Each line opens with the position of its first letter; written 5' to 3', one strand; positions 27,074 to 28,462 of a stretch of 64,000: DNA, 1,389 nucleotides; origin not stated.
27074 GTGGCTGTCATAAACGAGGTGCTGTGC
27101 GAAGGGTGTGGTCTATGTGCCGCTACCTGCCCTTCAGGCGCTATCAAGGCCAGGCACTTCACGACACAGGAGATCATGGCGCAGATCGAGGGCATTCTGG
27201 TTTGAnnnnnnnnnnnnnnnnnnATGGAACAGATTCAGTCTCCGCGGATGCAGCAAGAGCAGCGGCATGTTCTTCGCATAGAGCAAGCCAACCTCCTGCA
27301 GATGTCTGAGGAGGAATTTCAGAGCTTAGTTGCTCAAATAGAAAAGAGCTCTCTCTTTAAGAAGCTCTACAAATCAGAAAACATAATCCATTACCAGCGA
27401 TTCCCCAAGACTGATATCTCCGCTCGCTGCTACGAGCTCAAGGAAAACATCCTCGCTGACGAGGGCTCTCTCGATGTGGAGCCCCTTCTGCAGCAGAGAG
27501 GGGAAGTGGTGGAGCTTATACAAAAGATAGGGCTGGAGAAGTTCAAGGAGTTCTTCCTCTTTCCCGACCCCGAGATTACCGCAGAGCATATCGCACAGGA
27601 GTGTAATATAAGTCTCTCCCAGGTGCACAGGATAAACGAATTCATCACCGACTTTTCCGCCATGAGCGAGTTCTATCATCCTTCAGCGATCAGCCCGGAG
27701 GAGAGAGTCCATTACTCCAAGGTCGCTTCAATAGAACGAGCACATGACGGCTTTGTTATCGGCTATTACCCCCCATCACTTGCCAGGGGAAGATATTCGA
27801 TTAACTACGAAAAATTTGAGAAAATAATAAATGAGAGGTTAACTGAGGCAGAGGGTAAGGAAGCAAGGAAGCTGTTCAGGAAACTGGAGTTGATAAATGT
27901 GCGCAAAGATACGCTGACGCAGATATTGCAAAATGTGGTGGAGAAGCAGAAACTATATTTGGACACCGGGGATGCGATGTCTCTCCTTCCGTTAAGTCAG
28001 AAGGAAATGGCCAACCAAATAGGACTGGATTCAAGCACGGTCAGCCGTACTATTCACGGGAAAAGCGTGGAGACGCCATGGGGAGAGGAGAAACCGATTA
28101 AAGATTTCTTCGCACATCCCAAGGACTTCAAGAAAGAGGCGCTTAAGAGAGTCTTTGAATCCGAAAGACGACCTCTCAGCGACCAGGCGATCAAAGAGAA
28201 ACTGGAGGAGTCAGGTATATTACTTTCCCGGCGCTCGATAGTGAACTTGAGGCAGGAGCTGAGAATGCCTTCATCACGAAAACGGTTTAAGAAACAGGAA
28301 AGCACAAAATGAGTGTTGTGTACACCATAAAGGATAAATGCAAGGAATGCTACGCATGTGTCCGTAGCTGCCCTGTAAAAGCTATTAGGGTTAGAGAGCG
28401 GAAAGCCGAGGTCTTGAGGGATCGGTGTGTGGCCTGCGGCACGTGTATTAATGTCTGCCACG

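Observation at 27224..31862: Self-contained sigma-54 circuit embedded in an Hdr/Mvh electron-bifurcation cluster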

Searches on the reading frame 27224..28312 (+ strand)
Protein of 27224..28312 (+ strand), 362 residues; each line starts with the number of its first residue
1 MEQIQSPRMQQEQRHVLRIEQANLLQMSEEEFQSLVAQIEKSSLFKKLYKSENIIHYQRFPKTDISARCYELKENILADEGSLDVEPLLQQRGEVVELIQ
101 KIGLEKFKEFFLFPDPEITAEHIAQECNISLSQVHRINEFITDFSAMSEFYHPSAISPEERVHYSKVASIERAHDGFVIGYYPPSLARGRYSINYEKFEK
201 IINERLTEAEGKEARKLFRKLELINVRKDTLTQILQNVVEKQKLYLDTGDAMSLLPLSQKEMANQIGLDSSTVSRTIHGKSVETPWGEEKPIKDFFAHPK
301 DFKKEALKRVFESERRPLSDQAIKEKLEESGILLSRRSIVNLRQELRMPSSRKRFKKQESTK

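Call 3: search_protein_families(library=pfam, proteins=[window:27224-28312:+], max_evalue=0.01)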
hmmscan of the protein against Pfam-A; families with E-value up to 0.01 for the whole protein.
window:27224-28312:+ (362 aa): 5 families
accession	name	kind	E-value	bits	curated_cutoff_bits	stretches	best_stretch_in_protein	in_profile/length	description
PF04552.19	Sigma54_DBD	-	9.9e-26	90.8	22.8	1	211-354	8-158/160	Sigma-54, DNA binding domain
PF13412.12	HTH_24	-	5.2e-05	23.2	21.9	0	257-275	18-36/48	Winged helix-turn-helix DNA-binding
PF13545.12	HTH_Crp_2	-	9.4e-05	22.7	27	1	251-277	17-43/70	Crp-like helix-turn-helix domain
PF09339.16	HTH_IclR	-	0.0011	19.2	22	0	256-277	18-39/52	IclR helix-turn-helix domain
PF12802.13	MarR_2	-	0.008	16.8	27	0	256-278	18-42/61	MarR family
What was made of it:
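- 27224..28312 (+): Compact sigma-54-family protein (362 aa). Residues 1-51 resemble region I. Residues 52-117 form a short lineage-specific segment. From residue 118 on, the protein aligns with the canonical C-terminal CBD subdomain, the ELH-HTH (-12 reader) and the RpoN box (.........). Sigma54_DBD scores E 1e-25 (call 3).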

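Call 6: search_protein_families(library=ncbifam, proteins=[window:27224-28312:+], max_evalue=0.01)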
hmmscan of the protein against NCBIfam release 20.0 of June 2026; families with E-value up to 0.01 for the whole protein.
window:27224-28312:+ (362 aa): 9 families
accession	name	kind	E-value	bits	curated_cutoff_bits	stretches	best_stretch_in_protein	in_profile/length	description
TIGR02395.1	rpoN_sigma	equivalog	2.7e-30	105.8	277.35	1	120-354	190-433/434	RNA polymerase factor sigma-54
NF009118.0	PRK12469.1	subfamily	2.9e-21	75.9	396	1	195-357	310-481/483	RNA polymerase factor sigma-54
NF004595.0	PRK05932.1-2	equivalog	4e-20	72.1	513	1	206-354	325-480/484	RNA polymerase factor sigma-54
NF004602.0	PRK05932.2-4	equivalog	1.3e-17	63.8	506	1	203-356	254-410/416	RNA polymerase factor sigma-54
NF004598.0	PRK05932.1-5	equivalog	1.6e-16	60.2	621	1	212-354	352-501/504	RNA polymerase factor sigma-54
NF004596.0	PRK05932.1-3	subfamily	1.2e-12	47.6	499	1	214-359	356-509/515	RNA polymerase factor sigma-54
NF004597.0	PRK05932.1-4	equivalog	1.4e-09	37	817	1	211-354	323-473/477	RNA polymerase factor sigma-54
TIGR02937.1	sigma70-ECF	superfamily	0.00011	21.8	42.9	0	225-278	105-155/165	sigma-70 family RNA polymerase sigma factor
NF033516.0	transpos_IS3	equivalog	0.0055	16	160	1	207-359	54-192/369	IS3 family transposase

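Call 7: find_homologous_proteins(query=window:27224-28312:+, max_evalue=0.001)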
Query window:27224-28312:+ (362 aa): 749 proteins with E <= 0.001 among 3389 candidates; the best 120 are listed.
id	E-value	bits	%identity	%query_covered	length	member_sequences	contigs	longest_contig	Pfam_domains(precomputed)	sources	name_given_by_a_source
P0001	8.6e-230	779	100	100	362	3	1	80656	PF04552.20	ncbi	ncbi:MAG: hypothetical protein ACLFPU_00130 [Dehalococcoidia bacterium]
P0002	3.3e-131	455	59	97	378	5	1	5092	PF13412.13,PF13936.13,PF01381.29,PF12802.14,PF13545.13,PF04552.20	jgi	jgi:DNA-directed RNA polymerase specialized sigma54-like protein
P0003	1.1e-127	444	58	98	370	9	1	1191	PF01381.29,PF04552.20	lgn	-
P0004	3.5e-127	442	59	98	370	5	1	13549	PF01381.29,PF04552.20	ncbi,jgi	ncbi:hypothetical protein ES703_06465 [subsurface metagenome]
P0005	5.0e-127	442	58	98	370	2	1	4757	PF01381.29,PF04552.20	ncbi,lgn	-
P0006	1.1e-126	441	57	98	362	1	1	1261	PF04552.20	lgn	-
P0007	2.2e-126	439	57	98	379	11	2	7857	PF13412.13,PF13384.13,PF01381.29,PF13545.13,PF04552.20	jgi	jgi:DNA-directed RNA polymerase specialized sigma54-like protein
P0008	2.8e-125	436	56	98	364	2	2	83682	PF01381.29,PF04552.20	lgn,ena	-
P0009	2.0e-124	433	57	98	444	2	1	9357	PF01381.29,PF04552.20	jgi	jgi:DNA-directed RNA polymerase specialized sigma54-like protein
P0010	2.3e-124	433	59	98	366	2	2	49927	PF13412.13,PF01381.29,PF13545.13,PF04552.20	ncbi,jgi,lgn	-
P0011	4.1e-124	432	58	98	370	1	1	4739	PF01381.29,PF04552.20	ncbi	-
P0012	6.0e-124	432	57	98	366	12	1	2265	PF04552.20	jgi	-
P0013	6.5e-124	431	56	98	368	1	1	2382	PF01381.29,PF04552.20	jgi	-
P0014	7.8e-124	431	57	99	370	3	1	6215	PF04552.20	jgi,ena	-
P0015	9.1e-124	431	55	98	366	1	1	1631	PF04552.20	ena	-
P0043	9.9e-122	424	56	97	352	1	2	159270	PF04552.20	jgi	jgi:RNA polymerase sigma-54 factor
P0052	3.7e-121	422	55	98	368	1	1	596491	PF04552.20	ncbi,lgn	-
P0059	5.5e-121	422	55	97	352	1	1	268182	PF04552.20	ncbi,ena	-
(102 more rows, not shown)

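Call 11: find_encoding_contigs(protein=P0052, flank=10000, max_places=2)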
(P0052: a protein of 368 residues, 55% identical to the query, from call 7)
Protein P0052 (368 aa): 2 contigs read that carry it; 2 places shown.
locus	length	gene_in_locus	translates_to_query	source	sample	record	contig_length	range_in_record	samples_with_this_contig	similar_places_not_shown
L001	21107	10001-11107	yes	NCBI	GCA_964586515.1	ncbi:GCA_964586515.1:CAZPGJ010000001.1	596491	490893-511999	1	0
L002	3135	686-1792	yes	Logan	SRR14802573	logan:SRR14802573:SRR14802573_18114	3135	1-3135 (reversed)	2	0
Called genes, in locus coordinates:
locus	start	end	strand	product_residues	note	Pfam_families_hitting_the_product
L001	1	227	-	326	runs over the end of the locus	PF01946:Thi4 (faint), PF00890:FAD_binding_2 (weak), PF01266:DAO (weak), PF07992:Pyr_redox_2, PF12831:FAD_oxidored, PF13450:NAD_binding_8 (weak), PF13738:Pyr_redox_3, PF00070:Pyr_redox, +3 more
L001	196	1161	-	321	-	PF01869:BcrAD_BadFG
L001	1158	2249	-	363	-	PF09989:DUF2229 (weak)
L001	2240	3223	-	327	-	PF09989:DUF2229, PF06050:HGD-D (weak)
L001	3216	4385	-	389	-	PF01546:Peptidase_M20, PF07687:M20_dimer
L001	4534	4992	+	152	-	PF02620:YceD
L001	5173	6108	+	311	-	PF00698:Acyl_transf_1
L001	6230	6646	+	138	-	PF01029:NusB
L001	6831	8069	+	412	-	PF00512:HisKA, PF02518:HATPase_c, PF14501:HATPase_c_5 (weak)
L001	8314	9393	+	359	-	PF00072:Response_reg, PF14559:TPR_19 (faint)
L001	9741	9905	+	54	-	-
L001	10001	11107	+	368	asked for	PF04552:Sigma54_DBD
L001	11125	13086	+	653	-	PF00037:Fer4 (faint), PF12837:Fer4_6 (faint), PF13237:Fer4_10, PF02906:Fe_hyd_lg_C, PF04060:FeS, PF00512:HisKA, PF02518:HATPase_c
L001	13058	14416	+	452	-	PF00072:Response_reg, PF00158:Sigma54_activat, PF14532:Sigma54_activ_2, PF00004:AAA (weak), PF07724:AAA_2 (weak), PF07728:AAA_5, PF25601:AAA_lid_14, PF02954:HTH_8, +1 more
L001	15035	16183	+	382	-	PF12838:Fer4_7 (weak), PF13183:Fer4_8, PF13187:Fer4_9, PF13237:Fer4_10, PF13534:Fer4_17 (weak), PF02754:CCG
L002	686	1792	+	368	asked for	PF04552:Sigma54_DBD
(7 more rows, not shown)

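Call 12: find_encoding_contigs(protein=P0059, flank=10000, max_places=2)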
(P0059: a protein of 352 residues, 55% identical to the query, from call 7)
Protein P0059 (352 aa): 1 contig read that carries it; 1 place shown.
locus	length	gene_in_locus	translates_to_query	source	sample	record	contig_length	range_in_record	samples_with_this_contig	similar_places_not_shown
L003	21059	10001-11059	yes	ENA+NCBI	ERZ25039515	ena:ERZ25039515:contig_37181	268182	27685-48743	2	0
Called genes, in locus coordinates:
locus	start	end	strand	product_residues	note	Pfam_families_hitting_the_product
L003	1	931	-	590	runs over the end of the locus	PF01268:FTHFS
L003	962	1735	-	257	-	PF00142:Fer4_NifH (faint), PF01656:CbiA, PF02374:ArsA_ATPase (weak), PF10609:ParA (faint), PF13614:AAA_31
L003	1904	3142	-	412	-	PF00149:Metallophos, PF12850:Metallophos_2 (faint)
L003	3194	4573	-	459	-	PF00587:tRNA-synt_2b, PF03129:HGTP_anticodon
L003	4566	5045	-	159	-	PF07853:DUF1648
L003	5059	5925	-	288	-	PF02754:CCG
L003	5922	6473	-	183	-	PF13183:Fer4_8, PF13187:Fer4_9, PF13534:Fer4_17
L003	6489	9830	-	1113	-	PF00890:FAD_binding_2 (weak), PF14691:Fer4_20, PF07992:Pyr_redox_2, PF00070:Pyr_redox, PF13237:Fer4_10, PF14697:Fer4_21, PF12838:Fer4_7, PF13187:Fer4_9, +18 more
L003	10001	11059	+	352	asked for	PF04552:Sigma54_DBD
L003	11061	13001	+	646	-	PF12837:Fer4_6 (faint), PF13237:Fer4_10 (weak), PF02906:Fe_hyd_lg_C, PF04060:FeS, PF00512:HisKA, PF02518:HATPase_c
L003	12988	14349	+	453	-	PF00072:Response_reg, PF00158:Sigma54_activat, PF14532:Sigma54_activ_2, PF00004:AAA (weak), PF07724:AAA_2 (weak), PF07728:AAA_5, PF25601:AAA_lid_14, PF02954:HTH_8, +1 more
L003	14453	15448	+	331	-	PF00072:Response_reg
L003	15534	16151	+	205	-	PF00072:Response_reg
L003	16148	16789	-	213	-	-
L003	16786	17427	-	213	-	PF02581:TMP-TENI, PF03060:NMO (weak)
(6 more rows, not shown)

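Call 13: find_encoding_contigs(protein=P0043, flank=10000, max_places=2)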
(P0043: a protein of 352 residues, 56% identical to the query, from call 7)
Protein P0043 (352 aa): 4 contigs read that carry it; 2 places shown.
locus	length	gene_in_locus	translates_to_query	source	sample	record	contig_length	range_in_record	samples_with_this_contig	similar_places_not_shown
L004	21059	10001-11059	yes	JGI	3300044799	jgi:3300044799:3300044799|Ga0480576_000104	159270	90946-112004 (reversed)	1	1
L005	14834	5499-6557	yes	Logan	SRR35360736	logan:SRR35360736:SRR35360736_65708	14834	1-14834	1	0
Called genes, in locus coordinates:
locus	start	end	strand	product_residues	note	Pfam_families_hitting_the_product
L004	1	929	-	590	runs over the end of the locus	PF01268:FTHFS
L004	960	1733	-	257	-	PF00142:Fer4_NifH (faint), PF01656:CbiA, PF02374:ArsA_ATPase (weak), PF10609:ParA (faint), PF13614:AAA_31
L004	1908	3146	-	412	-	PF00149:Metallophos, PF12850:Metallophos_2 (faint)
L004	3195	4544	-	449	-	PF00587:tRNA-synt_2b, PF03129:HGTP_anticodon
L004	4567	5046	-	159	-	PF07853:DUF1648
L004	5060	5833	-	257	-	PF02754:CCG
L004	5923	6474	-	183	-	PF13183:Fer4_8, PF13187:Fer4_9, PF13534:Fer4_17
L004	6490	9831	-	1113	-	PF00890:FAD_binding_2 (weak), PF14691:Fer4_20, PF07992:Pyr_redox_2, PF00070:Pyr_redox, PF13237:Fer4_10, PF14697:Fer4_21, PF12838:Fer4_7, PF13187:Fer4_9, +18 more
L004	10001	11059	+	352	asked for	PF04552:Sigma54_DBD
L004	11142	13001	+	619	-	PF02906:Fe_hyd_lg_C, PF04060:FeS, PF00512:HisKA, PF02518:HATPase_c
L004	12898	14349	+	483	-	PF00072:Response_reg, PF00158:Sigma54_activat, PF14532:Sigma54_activ_2, PF07724:AAA_2 (weak), PF07728:AAA_5, PF00004:AAA (weak), PF25601:AAA_lid_14, PF02954:HTH_8, +1 more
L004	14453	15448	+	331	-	PF00072:Response_reg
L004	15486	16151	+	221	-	PF00072:Response_reg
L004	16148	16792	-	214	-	-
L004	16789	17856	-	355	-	PF17792:ThiD2, PF02581:TMP-TENI, PF03060:NMO (weak)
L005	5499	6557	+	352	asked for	PF04552:Sigma54_DBD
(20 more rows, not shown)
